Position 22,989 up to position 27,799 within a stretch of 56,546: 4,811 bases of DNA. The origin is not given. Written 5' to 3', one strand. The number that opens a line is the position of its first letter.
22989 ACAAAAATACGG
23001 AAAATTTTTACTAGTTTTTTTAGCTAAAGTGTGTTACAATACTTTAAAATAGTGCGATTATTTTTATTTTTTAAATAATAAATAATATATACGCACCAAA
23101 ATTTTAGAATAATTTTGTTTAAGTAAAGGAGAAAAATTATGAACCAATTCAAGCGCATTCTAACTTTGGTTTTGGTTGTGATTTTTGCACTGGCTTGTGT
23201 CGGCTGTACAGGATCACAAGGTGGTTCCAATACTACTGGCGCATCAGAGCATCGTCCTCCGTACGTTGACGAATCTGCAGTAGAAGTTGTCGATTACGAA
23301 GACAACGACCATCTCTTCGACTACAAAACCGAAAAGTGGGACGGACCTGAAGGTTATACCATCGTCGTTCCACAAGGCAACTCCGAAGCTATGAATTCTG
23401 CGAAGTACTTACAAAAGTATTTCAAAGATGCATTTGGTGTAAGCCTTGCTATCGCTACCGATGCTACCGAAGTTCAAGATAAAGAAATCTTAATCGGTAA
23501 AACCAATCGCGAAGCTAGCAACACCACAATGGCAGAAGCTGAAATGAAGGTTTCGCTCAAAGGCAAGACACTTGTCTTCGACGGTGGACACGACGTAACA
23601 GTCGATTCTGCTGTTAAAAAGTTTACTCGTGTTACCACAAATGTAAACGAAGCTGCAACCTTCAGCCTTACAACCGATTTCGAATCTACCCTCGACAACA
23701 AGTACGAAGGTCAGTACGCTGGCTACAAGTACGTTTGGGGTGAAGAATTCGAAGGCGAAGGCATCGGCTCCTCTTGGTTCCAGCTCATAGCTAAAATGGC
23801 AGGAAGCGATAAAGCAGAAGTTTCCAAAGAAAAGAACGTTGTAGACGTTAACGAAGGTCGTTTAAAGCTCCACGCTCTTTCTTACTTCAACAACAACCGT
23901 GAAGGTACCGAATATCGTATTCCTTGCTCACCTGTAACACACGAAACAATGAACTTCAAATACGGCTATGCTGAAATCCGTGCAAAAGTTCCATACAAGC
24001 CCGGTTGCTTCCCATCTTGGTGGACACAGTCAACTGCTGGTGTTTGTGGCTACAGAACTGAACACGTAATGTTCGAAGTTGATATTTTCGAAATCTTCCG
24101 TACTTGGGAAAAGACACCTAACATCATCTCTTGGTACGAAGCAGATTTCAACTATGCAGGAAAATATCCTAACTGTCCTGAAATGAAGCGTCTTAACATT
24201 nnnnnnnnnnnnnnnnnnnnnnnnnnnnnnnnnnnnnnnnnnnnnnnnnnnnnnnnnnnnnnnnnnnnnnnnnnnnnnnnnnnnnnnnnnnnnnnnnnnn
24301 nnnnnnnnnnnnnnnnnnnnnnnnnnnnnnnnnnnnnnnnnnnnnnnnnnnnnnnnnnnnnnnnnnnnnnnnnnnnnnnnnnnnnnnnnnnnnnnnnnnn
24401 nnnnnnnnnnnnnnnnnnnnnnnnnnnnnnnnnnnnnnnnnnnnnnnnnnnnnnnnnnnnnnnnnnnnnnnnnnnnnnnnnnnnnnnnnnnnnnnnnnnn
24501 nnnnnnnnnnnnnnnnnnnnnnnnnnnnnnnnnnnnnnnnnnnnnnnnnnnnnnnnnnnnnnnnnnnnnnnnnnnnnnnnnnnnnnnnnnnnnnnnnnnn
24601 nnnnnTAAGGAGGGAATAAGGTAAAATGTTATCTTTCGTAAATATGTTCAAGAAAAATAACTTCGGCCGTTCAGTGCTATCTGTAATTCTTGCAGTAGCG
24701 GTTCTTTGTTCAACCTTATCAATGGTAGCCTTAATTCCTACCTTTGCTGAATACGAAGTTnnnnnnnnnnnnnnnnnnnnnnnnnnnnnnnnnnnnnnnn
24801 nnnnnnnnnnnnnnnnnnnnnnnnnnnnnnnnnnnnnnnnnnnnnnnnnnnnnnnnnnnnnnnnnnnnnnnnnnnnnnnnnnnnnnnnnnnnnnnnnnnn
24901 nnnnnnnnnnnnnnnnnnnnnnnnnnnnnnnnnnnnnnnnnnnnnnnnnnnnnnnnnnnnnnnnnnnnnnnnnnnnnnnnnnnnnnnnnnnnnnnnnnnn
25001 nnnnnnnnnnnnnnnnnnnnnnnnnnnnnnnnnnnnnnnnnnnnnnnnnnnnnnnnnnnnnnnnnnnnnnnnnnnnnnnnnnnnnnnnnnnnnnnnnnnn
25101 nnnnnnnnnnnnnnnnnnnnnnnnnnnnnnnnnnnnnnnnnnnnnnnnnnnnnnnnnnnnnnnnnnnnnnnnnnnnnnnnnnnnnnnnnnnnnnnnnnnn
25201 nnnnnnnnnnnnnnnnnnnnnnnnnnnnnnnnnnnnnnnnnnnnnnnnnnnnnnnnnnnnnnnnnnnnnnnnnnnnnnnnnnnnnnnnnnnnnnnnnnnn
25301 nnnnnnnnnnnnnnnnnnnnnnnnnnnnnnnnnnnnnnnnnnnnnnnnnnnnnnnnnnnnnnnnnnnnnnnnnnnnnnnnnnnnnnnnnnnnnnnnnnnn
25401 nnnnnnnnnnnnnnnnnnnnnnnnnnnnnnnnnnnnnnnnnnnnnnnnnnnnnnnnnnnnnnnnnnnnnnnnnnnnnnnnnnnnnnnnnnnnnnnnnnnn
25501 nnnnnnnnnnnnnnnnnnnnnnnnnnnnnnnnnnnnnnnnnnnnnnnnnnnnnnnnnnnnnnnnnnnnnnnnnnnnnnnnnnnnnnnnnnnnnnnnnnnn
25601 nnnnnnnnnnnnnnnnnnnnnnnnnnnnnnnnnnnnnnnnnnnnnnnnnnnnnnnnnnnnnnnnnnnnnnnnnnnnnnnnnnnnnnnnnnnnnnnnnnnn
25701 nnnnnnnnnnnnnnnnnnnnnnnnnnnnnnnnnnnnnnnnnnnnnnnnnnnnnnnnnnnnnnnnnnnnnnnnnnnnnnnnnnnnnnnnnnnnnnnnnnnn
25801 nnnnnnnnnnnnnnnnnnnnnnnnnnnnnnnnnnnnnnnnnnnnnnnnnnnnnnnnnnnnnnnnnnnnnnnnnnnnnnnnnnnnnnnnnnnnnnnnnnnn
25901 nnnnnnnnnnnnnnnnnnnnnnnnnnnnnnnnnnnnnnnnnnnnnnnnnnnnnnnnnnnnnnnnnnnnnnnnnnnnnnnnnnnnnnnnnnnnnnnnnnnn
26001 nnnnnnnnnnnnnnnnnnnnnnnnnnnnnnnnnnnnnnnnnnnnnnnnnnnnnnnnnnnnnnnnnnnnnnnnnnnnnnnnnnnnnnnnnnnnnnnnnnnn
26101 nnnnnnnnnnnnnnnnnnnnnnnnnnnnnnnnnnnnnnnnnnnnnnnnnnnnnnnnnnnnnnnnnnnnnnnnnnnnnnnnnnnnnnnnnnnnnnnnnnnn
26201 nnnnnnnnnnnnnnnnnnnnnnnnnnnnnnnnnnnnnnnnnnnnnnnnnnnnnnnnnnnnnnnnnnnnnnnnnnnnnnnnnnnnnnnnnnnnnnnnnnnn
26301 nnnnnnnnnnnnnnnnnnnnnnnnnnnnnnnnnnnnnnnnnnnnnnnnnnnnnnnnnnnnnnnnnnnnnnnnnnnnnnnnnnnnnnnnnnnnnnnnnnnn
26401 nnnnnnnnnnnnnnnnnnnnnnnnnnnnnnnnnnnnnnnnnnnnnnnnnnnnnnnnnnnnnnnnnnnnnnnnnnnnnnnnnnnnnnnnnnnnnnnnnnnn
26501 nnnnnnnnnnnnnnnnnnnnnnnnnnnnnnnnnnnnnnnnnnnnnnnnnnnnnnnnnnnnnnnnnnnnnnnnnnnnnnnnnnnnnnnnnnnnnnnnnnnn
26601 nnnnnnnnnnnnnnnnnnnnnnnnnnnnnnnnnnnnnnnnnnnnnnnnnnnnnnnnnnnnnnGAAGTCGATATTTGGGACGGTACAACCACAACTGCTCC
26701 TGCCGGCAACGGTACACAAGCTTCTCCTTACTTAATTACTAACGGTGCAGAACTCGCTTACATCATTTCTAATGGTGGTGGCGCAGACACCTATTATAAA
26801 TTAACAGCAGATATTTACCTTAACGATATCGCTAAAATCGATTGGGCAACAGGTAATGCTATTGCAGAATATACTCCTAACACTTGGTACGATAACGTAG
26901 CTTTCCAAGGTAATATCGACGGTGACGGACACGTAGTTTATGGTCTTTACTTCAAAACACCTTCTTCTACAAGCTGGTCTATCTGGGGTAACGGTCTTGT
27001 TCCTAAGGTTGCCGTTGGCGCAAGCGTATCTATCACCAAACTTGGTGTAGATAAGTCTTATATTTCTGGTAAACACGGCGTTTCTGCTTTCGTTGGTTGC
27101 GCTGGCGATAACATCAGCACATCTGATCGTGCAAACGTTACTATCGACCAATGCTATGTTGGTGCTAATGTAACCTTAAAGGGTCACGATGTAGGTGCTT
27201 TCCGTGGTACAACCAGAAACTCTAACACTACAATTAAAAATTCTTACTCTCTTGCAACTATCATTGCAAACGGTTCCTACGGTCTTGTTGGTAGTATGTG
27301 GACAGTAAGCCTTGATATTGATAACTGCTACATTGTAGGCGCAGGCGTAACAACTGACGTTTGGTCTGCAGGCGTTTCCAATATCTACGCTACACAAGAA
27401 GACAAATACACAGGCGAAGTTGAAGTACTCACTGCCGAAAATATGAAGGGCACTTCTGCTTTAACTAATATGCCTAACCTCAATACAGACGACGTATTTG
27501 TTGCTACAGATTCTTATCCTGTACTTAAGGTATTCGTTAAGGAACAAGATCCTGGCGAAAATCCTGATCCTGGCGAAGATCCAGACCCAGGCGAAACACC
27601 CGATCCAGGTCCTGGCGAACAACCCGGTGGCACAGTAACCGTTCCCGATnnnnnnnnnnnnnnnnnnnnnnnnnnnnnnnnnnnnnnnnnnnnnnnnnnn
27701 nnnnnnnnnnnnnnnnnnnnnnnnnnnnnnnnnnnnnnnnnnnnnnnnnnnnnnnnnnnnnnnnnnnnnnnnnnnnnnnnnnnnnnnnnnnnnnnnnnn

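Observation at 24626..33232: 2868-aa protein built from eight divergent beta-helix modules and anchored by a C-terminal TM tail without a sortase motif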

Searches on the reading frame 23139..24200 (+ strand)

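Call 70: search_protein_families(library=pfam, proteins=[window:23139-24200:+], max_evalue=1)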
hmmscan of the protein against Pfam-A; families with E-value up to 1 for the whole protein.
window:23139-24200:+ (354 aa): 1 family
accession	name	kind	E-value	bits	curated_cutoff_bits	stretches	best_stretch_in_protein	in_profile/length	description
PF04131.20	NanE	-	0.11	12.1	27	1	85-172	102-189/192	Putative N-acetylmannosamine-6-phosphate epimerase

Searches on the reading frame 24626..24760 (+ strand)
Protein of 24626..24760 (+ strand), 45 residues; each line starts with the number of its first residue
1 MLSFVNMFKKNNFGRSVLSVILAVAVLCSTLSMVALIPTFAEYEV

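Call 9: search_protein_families(library=pfam, proteins=[window:24626-24760:+], max_evalue=10)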
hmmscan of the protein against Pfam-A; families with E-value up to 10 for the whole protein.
window:24626-24760:+ (45 aa): 3 families
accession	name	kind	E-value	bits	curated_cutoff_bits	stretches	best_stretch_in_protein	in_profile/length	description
PF11022.13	ATP19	-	0.019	15.7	27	1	13-38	8-33/67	ATP synthase subunit K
PF05966.18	Chordopox_A33R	-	0.16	11.7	22.5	1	10-41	32-64/186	Chordopoxvirus A33R protein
PF22800.1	CFAP410_C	-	0.19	12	27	1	20-36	9-25/36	CFAP410 C-terminal domain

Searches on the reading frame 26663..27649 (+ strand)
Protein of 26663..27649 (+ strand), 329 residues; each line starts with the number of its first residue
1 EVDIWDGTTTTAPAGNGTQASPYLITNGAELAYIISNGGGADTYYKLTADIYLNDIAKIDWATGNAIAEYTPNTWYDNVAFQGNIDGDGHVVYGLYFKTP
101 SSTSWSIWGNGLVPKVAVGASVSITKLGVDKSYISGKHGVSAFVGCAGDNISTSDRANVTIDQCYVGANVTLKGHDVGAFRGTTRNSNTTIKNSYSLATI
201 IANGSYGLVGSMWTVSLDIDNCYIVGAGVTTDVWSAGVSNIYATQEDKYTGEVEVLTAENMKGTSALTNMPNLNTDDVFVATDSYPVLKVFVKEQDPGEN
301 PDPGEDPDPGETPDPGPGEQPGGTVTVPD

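Call 9: search_protein_families(library=pfam, proteins=[window:26663-27649:+], max_evalue=10)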
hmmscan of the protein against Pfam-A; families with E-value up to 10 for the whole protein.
window:26663-27649:+ (329 aa): 0 families

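Call 25: search_solved_structures(query=A4, max_evalue=1, show_alignments=2)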
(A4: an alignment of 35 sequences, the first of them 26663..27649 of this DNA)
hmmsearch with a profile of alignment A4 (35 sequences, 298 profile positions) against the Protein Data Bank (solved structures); distinct sequences matched with E-value up to 1: 9.
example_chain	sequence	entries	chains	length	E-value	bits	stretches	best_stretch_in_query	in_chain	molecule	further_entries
3n6z_A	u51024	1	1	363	2.2e-10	43.6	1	10-228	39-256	putative immunoglobulin A1 protease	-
8ux4_AD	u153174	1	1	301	0.048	16.2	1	209-276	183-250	Small ribosomal subunit protein mS43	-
5mrc_44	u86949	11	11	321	0.054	16.1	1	209-275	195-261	mS43 | 37S ribosomal protein MRP1, mitochondrial | Small ribosomal subunit protein mS43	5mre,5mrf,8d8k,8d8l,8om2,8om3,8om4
2arq_A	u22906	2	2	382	0.15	14.6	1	41-120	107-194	Plasminogen activator inhibitor-2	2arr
3tyx_A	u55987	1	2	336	0.16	14.5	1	55-97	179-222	Microcin immunity protein MccF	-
3t5m_A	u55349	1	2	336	0.42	13.1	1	57-97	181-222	Microcin immunity protein MccF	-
4jvo_A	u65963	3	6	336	0.42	13.1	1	57-97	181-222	Microcin immunity protein MccF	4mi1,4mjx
3gjz_A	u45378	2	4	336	0.43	13.1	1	57-97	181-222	Microcin immunity protein MccF | Microcin C7 self-immunity protein mccF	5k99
3u1b_A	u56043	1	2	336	0.47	13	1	57-97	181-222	Microcin immunity protein MccF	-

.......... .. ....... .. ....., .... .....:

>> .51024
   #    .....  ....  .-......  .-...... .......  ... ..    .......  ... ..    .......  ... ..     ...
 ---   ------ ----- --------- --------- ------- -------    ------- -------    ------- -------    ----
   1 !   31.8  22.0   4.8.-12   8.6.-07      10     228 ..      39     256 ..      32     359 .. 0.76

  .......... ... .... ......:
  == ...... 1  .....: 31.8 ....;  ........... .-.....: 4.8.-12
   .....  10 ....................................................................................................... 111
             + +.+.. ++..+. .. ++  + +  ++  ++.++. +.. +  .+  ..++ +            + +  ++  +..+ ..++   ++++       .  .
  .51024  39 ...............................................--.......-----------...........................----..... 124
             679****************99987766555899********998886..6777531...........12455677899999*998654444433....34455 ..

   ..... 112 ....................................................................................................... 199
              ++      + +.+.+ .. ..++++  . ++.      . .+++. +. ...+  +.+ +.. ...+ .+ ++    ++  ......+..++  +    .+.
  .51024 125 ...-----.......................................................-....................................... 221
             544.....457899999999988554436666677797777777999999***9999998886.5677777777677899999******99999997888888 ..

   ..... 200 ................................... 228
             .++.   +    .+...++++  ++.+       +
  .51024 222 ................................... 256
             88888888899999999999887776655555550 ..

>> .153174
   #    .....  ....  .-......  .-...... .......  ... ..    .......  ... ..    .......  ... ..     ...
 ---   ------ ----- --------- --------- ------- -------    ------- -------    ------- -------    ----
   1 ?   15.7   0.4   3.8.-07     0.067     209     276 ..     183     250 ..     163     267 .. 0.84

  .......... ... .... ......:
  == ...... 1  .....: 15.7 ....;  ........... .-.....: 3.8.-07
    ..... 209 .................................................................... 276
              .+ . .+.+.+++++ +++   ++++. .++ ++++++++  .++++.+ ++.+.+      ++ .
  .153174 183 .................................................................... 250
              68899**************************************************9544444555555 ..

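Call 31: predict_structure(alignment_id=A4)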
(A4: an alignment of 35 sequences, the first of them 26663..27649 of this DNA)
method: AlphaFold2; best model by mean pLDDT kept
length: 329 residues; sequences in the alignment: 35
mean_pLDDT: 90.4   pTM: 0.86
mean pLDDT of the five models: 90.4, 89.9, 89.4, 89.1, 89.1
residues with pLDDT >= 90: 260; 70-90: 33; 50-70: 21; < 50: 15
segments of 3 or more residues with pLDDT < 50: 317-319, 321-329
pLDDT, mean of each block of 10 residues (from residue 1): 93 93 98 98 98 98 97 97 98 96 84 97 99 96 96 91 99 97 94 98 96 93 97 85 91 95 96 96 97 68 54 52 41
secondary structure, 60 per line:
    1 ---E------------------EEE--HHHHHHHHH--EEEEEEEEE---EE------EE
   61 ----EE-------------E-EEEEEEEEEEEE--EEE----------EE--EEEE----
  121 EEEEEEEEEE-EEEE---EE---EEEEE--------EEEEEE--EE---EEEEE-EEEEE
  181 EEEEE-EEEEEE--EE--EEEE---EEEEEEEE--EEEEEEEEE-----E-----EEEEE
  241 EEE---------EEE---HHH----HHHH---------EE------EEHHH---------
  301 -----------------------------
elements in order: E23-25 H28-36 E39-47 E82-93 E96-98 E113-116 E121-130 E132-135 E144-148 E157-162 E170-174 E176-185 E187-192 E199-202 E206-213 E216-224 E236-243 E253-255 H266-269

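Call 34: fold_search(model_id=the predicted structure, library=pdb)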
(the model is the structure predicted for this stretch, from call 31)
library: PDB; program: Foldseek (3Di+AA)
matches with E <= 10: 193; with E <= 0.001: 1
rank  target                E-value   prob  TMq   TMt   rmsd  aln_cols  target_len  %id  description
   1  3n6z                  7.1e-07  1.00  0.48  0.47   7.3       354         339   18  Crystal structure of a putative immunoglobulin A1 protease (BACOVA_03286) from Bacteroides ovatus at 1.30 A resolution (released 2010-07-21)
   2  1jta                  2.9e-03  0.89  0.25  0.24  13.7       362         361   13  Crystal Structure of Pectate Lyase A (C2 form) (released 2002-06-19)
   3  1jrg_A                1.8e-02  0.21  0.17  0.17  15.2       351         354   14  Crystal Structure of the R3 form of Pectate Lyase A, Erwinia chrysanthemi (released 2002-06-19)
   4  7bbv_A                4.9e-02  0.54  0.24  0.27  12.0       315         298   12  Pectate lyase B from Verticillium dahliae (released 2022-07-13)
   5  1pcl                  6.2e-02  0.20  0.20  0.20  14.0       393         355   11  UNUSUAL STRUCTURAL FEATURES IN THE PARALLEL BETA-HELIX IN PECTATE LYASES (released 1995-02-14)
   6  7xks                  6.9e-02  0.28  0.21  0.22  13.0       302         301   12  Crystal structure of an alkaline pectate lyase from Bacillus clausii (released 2023-03-29)
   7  1vbl                  9.6e-02  0.28  0.23  0.20  14.3       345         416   12  Structure of the thermostable pectate lyase PL 47 (released 2005-04-19)
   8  1qcx                  1.3e-01  0.33  0.27  0.26  11.9       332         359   11  PECTIN LYASE B (released 1999-05-19)
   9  5nxk_A                1.5e-01  0.33  0.23  0.24  12.1       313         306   13  L. reuteri 53608 SRRP (released 2018-03-21)
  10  1pxz_A                1.7e-01  0.13  0.20  0.19  13.4       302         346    9  1.7 Angstrom Crystal Structure of jun a 1, the major allergen from cedar pollen (released 2004-11-16)
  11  1ofm_A                2.1e-01  0.08  0.17  0.14  15.2       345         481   12  CRYSTAL STRUCTURE OF CHONDROITINASE B COMPLEXED TO CHONDROITIN 4-SULFATE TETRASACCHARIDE (released 2004-04-19)
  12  5dns_B                2.2e-01  0.08  0.13  0.18  13.6       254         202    9  t1428 loop variant in P3221 (released 2016-09-28)
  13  2xty_B                2.2e-01  0.06  0.13  0.17  12.4       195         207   10  Structure of QnrB1 (R167E-Trypsin Treated), a plasmid-mediated fluoroquinolone resistance protein (released 2010-10-27)
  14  1dbg_A                2.3e-01  0.11  0.20  0.15  15.2       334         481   13  CRYSTAL STRUCTURE OF CHONDROITINASE B (released 2000-01-12)
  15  6kfn                  2.6e-01  0.07  0.15  0.16  14.8       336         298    9  Crystal structure of alginate lyase from Paenibacillus sp. str. FPU-7 (released 2019-10-30)
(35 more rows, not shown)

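Call 50: search_protein_representatives(alignment_id=A4)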
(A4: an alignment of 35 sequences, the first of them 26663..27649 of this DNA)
Query: 35 sequences, 298 profile positions. Proteins with E-value up to 0.001 (for the whole library): 76752; up to 1e-10: 45552; up to 1e-30: 9181. The best 150 are listed.
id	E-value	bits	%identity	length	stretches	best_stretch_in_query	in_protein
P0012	0.0e+00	2489.9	-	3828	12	1-296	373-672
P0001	0.0e+00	2379.4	-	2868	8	1-294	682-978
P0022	0.0e+00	2071.1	-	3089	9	2-294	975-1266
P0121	0.0e+00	1817.1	-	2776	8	1-294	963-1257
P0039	0.0e+00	1785.0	-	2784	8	2-290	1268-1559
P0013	0.0e+00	1748.5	-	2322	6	1-294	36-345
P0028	0.0e+00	1678.9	-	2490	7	1-289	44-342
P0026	0.0e+00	1607.4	-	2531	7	2-294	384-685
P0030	0.0e+00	1585.4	-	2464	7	2-291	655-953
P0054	0.0e+00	1575.4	-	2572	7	2-294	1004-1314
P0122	0.0e+00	1510.0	-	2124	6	2-288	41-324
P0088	0.0e+00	1495.5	-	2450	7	2-282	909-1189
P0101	0.0e+00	1483.7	-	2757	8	2-287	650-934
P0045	0.0e+00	1446.6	-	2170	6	2-293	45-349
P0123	0.0e+00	1446.6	-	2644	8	1-290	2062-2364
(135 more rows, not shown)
